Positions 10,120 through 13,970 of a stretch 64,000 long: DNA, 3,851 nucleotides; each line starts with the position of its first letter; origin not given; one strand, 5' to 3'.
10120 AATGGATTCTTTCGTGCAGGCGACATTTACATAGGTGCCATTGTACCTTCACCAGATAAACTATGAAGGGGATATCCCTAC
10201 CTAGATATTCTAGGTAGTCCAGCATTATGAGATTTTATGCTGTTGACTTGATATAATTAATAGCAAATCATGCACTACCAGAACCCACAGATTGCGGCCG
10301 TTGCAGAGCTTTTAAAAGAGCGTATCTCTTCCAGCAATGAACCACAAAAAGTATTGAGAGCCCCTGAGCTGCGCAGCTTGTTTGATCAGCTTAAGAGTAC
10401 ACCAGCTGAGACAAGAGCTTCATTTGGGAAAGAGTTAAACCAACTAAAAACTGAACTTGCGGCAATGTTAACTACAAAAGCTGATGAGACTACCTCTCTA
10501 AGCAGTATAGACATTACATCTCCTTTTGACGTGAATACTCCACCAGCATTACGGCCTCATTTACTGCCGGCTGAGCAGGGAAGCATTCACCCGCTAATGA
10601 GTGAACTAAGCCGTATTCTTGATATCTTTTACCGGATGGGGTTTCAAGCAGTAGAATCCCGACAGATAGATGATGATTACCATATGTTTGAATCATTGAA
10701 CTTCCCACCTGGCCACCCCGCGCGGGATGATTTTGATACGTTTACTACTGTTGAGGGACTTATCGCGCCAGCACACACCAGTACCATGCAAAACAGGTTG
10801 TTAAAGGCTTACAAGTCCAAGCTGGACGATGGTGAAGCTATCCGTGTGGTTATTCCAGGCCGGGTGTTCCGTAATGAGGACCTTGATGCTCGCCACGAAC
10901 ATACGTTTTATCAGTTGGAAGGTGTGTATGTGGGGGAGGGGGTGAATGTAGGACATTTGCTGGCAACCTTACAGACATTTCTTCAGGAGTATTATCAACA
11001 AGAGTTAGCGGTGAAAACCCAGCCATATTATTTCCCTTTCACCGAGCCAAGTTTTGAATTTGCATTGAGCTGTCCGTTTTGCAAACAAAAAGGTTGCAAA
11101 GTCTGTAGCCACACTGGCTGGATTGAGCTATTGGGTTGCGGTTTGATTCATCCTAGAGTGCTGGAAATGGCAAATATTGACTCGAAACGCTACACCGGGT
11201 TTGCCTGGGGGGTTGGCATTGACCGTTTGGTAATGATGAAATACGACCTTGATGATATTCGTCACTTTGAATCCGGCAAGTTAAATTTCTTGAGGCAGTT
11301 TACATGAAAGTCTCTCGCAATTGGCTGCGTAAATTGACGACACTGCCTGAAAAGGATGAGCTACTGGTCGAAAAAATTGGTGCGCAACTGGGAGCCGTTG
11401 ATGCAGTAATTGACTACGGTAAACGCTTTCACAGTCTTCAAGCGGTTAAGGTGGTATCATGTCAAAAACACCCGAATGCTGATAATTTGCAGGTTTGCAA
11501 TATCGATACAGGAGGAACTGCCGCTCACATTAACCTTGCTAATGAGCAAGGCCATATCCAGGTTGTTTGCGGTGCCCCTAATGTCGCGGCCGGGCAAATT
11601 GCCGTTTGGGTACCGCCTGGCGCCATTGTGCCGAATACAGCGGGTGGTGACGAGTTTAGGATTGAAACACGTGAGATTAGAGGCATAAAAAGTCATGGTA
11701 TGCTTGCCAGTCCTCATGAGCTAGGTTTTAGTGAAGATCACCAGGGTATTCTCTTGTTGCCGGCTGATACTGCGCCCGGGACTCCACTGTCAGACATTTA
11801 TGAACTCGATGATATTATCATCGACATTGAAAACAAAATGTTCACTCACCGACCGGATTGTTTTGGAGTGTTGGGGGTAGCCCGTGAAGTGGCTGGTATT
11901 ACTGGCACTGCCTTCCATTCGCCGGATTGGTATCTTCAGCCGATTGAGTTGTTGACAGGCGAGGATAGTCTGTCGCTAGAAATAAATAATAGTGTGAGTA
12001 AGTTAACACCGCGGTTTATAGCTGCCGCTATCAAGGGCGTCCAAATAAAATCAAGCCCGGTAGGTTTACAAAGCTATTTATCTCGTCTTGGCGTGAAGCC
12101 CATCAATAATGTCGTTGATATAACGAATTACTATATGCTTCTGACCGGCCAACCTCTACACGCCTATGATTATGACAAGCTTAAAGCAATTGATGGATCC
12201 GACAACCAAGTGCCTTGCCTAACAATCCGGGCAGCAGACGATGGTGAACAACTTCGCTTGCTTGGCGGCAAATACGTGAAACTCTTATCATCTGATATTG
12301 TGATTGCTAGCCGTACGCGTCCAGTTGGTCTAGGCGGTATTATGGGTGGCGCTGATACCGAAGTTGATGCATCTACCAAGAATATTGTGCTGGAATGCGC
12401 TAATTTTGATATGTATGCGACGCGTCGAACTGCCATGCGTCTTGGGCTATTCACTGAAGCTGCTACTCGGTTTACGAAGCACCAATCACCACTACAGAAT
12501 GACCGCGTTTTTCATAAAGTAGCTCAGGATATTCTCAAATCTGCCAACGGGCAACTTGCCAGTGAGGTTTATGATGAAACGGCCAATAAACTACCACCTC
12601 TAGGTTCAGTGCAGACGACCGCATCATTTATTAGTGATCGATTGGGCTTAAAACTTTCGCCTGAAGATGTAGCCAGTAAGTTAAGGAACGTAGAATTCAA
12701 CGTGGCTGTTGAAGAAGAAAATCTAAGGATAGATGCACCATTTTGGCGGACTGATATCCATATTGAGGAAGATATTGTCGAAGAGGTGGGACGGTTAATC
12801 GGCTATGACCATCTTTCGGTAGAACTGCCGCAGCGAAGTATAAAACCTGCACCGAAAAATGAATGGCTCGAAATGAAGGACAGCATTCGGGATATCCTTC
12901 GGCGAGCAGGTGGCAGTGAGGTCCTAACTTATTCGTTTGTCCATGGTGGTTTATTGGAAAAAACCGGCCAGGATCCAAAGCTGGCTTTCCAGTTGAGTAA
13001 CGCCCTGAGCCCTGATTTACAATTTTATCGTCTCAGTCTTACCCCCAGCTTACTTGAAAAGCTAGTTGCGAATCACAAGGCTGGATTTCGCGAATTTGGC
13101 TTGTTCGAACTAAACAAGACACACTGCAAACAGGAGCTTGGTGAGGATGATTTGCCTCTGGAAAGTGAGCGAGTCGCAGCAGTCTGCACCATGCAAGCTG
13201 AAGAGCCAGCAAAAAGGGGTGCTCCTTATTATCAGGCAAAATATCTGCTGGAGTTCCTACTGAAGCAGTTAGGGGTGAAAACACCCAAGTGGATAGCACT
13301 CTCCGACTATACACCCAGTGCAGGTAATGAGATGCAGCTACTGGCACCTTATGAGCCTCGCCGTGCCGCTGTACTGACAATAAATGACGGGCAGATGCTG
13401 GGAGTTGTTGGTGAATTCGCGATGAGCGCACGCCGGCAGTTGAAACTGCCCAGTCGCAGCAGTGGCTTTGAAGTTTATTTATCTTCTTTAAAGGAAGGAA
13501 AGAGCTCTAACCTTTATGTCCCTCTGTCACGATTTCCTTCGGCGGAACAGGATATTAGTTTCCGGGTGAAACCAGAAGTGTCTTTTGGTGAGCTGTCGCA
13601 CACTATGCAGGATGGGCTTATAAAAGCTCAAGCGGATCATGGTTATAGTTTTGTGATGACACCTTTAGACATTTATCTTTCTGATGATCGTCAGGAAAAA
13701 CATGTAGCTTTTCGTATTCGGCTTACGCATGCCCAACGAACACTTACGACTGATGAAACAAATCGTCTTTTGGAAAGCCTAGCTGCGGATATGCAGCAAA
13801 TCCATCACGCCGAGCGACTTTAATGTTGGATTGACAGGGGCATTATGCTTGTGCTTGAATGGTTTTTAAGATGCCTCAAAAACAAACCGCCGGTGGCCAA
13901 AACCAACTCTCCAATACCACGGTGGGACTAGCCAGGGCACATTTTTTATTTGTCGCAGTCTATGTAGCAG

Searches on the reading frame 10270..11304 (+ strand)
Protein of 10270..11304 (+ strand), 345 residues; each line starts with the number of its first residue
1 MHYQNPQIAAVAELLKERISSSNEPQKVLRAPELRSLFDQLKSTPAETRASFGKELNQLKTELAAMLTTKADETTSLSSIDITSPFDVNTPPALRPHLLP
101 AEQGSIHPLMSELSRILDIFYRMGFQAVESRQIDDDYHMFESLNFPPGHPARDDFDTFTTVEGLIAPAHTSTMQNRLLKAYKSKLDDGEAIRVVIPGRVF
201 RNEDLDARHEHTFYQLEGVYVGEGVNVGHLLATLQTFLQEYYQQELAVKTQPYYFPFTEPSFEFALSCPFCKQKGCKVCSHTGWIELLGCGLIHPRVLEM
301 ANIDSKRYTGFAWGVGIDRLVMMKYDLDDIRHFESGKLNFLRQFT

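Call 64: search_protein_families(library=pfam, proteins=[window:10270-11304:+], max_evalue=0.0001)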
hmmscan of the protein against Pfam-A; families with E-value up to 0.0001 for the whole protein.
window:10270-11304:+ (345 aa): 2 families
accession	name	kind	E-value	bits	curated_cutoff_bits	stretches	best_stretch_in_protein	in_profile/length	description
PF01409.25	tRNA-synt_2d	-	2.3e-75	253.7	19.8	1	101-344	11-246/246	tRNA synthetases class II core domain (F)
PF02912.23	Phe_tRNA-synt_N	-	1.1e-06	28.9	22.3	1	33-73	19-59/69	Aminoacyl tRNA synthetase class II, N-terminal domain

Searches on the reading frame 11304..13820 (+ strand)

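Call 64: search_protein_families(library=pfam, proteins=[window:11304-13820:+], max_evalue=0.0001)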
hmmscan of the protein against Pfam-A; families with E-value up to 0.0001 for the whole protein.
window:11304-13820:+ (839 aa): 5 families
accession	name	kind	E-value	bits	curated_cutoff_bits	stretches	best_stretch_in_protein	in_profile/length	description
PF03483.22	B3_4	-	2.3e-47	161.2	29.3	1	235-412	2-171/174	B3/4 domain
PF17759.6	tRNA_synthFbeta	-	5.5e-31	108.2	22.4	1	507-726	4-214/214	Phenylalanyl tRNA synthetase beta chain CLM domain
PF03484.21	B5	-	1.4e-16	60.9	28.6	1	437-501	2-67/67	tRNA synthetase B5 domain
PF01588.26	tRNA_bind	-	2.4e-14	53.6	27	1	48-160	4-95/96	Putative tRNA binding domain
PF03147.19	FDX-ACB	-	8.4e-09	36.2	31.1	1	742-836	1-91/94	Ferredoxin-fold anticodon binding domain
